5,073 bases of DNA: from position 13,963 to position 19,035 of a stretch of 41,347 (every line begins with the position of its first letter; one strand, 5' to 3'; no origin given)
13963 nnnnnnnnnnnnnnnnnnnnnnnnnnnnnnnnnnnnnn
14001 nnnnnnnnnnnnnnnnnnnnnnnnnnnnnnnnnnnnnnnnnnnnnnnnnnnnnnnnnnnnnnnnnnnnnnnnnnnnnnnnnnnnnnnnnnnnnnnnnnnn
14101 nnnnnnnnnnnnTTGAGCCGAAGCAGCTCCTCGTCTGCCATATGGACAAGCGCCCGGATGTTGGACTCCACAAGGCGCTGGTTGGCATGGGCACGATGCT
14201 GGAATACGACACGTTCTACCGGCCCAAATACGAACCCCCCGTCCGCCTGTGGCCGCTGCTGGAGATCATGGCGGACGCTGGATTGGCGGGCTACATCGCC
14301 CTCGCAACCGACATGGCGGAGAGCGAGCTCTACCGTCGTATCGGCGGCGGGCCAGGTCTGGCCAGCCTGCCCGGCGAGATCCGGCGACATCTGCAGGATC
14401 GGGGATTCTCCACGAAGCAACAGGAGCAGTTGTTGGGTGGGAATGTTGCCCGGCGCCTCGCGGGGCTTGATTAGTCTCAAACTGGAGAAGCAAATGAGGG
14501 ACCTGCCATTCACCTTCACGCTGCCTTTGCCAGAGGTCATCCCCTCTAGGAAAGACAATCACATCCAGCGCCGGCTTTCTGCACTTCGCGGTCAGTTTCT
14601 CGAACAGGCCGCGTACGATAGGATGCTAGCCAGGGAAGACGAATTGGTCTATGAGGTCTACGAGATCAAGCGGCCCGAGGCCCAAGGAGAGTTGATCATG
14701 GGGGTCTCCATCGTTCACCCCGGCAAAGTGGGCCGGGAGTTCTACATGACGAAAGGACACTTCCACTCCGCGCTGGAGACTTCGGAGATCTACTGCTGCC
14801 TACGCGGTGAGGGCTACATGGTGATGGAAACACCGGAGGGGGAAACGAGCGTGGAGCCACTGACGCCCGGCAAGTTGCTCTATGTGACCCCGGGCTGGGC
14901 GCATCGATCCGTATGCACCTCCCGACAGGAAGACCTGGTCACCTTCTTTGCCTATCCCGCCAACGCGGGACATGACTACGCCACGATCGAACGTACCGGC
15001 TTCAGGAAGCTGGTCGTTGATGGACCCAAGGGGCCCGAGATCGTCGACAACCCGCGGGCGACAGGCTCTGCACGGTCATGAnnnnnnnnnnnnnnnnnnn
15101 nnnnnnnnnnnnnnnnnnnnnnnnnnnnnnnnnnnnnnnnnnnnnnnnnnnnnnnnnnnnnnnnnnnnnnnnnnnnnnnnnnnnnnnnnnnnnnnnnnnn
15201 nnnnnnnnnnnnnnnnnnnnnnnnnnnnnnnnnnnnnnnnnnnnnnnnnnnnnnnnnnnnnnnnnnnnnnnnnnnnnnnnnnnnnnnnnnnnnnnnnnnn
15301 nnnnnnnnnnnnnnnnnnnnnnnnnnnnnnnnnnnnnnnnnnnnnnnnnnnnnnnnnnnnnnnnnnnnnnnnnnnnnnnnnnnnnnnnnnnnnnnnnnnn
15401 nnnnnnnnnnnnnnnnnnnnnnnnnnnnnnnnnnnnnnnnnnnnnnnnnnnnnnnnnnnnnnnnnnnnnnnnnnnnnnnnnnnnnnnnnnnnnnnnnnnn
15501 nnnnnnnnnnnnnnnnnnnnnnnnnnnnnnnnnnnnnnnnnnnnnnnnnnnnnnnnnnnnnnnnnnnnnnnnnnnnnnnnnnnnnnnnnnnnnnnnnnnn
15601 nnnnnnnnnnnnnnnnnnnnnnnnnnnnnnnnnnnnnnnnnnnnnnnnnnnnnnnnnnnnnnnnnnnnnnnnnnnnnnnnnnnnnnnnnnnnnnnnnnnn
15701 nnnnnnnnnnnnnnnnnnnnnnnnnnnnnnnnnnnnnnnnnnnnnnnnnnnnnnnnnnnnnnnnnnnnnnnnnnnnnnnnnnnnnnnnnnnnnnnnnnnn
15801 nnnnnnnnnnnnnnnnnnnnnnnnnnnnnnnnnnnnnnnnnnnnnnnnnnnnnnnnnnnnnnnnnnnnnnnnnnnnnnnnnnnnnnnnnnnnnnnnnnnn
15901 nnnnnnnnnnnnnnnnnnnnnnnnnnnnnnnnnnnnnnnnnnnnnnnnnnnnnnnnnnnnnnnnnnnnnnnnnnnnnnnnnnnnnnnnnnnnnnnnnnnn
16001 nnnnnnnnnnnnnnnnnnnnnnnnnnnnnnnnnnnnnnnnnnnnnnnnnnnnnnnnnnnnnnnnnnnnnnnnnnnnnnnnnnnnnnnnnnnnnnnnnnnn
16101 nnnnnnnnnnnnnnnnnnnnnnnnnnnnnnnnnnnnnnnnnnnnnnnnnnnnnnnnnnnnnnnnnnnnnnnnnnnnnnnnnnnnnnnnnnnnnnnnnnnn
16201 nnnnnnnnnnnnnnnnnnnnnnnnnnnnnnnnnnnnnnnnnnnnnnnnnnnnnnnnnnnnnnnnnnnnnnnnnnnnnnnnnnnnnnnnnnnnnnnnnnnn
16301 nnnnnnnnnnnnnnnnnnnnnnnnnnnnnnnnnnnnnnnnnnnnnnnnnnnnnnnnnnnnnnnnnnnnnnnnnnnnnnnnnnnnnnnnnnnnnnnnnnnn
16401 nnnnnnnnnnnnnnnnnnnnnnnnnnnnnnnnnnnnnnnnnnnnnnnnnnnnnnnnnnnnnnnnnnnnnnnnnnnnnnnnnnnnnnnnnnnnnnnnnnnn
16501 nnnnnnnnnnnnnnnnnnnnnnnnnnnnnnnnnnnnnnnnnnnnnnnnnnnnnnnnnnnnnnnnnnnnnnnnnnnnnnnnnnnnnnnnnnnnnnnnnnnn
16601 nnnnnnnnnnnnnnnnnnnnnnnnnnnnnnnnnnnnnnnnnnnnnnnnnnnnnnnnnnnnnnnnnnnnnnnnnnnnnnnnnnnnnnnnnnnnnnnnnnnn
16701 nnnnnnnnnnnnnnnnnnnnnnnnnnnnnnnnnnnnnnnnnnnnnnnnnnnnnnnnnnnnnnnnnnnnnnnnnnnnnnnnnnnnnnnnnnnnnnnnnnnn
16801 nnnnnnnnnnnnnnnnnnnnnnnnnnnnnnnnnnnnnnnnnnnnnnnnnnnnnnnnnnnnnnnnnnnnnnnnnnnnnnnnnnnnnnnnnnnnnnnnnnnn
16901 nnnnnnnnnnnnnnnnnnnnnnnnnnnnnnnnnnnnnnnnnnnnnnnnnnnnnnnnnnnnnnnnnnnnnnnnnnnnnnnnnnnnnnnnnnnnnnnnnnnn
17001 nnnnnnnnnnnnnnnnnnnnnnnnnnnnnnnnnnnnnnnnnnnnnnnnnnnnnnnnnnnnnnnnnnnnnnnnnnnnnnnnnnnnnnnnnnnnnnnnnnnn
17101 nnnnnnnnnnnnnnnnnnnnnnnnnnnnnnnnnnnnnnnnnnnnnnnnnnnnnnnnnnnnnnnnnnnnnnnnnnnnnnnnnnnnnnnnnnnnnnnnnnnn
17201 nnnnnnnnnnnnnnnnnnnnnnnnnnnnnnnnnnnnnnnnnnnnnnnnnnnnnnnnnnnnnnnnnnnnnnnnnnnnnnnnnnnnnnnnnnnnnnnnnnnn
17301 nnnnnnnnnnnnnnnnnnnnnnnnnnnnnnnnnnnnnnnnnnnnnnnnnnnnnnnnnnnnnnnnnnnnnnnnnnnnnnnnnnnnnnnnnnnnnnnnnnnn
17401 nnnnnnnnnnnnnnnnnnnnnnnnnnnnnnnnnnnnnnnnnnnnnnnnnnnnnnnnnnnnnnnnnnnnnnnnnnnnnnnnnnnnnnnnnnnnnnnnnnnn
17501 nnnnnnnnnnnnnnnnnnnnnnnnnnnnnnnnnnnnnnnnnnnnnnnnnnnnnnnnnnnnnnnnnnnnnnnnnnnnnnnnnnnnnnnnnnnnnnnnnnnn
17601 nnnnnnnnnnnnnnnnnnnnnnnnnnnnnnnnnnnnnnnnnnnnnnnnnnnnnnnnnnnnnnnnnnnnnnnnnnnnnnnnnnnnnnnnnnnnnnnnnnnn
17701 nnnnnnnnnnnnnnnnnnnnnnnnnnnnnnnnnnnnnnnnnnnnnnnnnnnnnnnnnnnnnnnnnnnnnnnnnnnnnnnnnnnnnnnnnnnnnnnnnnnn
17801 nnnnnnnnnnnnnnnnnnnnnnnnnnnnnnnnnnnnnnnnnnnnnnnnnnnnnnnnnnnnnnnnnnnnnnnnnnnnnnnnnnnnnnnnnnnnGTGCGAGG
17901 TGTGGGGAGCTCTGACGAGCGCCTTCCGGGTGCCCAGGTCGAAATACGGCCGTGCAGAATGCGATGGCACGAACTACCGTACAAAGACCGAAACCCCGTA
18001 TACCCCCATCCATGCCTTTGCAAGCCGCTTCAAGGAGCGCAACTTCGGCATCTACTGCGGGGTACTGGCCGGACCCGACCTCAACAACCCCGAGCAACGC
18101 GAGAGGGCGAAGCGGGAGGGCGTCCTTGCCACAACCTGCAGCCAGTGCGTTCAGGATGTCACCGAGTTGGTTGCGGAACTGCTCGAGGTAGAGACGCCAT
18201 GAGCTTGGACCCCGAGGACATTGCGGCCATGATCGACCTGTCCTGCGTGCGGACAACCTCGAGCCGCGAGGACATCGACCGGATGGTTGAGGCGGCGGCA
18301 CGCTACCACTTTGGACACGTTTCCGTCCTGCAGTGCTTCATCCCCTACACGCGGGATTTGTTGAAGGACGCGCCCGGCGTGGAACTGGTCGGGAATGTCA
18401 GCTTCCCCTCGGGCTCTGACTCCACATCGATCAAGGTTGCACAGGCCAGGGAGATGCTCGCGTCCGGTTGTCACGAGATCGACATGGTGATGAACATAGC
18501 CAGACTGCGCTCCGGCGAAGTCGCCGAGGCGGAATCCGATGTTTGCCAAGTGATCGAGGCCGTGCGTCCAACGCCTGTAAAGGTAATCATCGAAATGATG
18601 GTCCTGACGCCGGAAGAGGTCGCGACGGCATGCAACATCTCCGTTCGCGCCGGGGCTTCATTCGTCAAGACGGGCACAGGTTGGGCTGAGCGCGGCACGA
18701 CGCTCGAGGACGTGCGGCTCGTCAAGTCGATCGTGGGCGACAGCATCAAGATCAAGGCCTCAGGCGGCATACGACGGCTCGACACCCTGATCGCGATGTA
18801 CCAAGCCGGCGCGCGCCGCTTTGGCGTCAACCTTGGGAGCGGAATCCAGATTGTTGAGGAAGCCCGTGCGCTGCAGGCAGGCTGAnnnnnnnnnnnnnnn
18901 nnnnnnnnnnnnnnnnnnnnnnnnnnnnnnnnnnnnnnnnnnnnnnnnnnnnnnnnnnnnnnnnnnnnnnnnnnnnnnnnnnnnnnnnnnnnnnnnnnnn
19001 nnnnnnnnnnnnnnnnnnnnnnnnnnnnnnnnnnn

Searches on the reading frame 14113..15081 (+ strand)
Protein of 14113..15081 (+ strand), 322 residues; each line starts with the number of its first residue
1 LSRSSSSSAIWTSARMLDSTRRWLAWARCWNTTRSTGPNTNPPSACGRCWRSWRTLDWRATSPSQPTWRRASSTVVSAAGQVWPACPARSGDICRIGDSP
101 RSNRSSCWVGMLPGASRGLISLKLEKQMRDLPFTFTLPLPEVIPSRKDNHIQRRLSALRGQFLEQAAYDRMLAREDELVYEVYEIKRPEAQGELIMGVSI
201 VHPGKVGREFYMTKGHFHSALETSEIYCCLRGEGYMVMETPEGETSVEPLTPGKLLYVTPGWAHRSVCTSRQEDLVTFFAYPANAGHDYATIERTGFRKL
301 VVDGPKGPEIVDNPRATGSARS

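Call 6: search_protein_families(library=pfam, proteins=[window:14113-15081:+])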
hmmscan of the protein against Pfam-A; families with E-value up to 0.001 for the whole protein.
window:14113-15081:+ (322 aa): 1 family
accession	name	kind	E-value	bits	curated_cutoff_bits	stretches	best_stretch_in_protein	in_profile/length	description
PF06560.17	GPI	-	1.8e-27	96.2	20.7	1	152-302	1-166/182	Glucose-6-phosphate isomerase (GPI)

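Call 19: search_protein_families(library=ncbifam, proteins=[window:14113-15081:+], max_evalue=0.00001)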
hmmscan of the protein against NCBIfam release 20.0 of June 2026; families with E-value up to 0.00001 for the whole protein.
window:14113-15081:+ (322 aa): 0 families

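Call 54: search_solved_structures(query=window:14113-15081:+, max_evalue=0.001)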
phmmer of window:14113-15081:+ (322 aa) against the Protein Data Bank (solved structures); distinct sequences matched with E-value up to 0.001: 9.
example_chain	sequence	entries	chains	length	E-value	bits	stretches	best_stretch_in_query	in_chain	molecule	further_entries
4luk_A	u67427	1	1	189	1.4e-46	162.3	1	152-315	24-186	Glucose-6-phosphate isomerase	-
4lta_A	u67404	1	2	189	1.9e-46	161.8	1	152-315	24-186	Glucose-6-phosphate isomerase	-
1x7n_A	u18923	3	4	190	1.9e-46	161.8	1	152-315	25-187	Glucose-6-phosphate isomerase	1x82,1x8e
1qxj_A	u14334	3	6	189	1.9e-46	161.8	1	152-315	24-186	Glucose-6-phosphate isomerase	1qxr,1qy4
2gc0_A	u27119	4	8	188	2.3e-46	161.5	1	152-315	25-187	Glucose-6-phosphate isomerase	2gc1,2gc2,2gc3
1j3p_A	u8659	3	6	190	3.3e-46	161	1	152-315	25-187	Phosphoglucose Isomerase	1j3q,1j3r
4lul_A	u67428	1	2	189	1.3e-45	159.1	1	152-315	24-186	Glucose-6-phosphate isomerase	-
4lum_A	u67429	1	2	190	3.4e-45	157.7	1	152-315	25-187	Glucose-6-phosphate isomerase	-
3sxw_A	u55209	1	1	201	1e-41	146.2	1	152-316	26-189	Glucose-6-phosphate isomerase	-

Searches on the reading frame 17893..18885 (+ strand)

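Call 6: search_protein_families(library=pfam, proteins=[window:17893-18885:+])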
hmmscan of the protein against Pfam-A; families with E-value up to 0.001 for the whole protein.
window:17893-18885:+ (330 aa): 1 family
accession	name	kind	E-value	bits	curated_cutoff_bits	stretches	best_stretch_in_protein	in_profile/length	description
PF01791.15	DeoC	-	5.3e-11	43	23.8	1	125-315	20-223/229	DeoC/LacD family aldolase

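Call 19: search_protein_families(library=ncbifam, proteins=[window:17893-18885:+], max_evalue=0.00001)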
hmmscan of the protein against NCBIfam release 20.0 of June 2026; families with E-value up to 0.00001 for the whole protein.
window:17893-18885:+ (330 aa): 1 family
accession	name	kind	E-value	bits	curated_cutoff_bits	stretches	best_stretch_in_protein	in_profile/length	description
TIGR00126.1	deoC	equivalog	7.9e-60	201.9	117.3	1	110-315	2-206/211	deoxyribose-phosphate aldolase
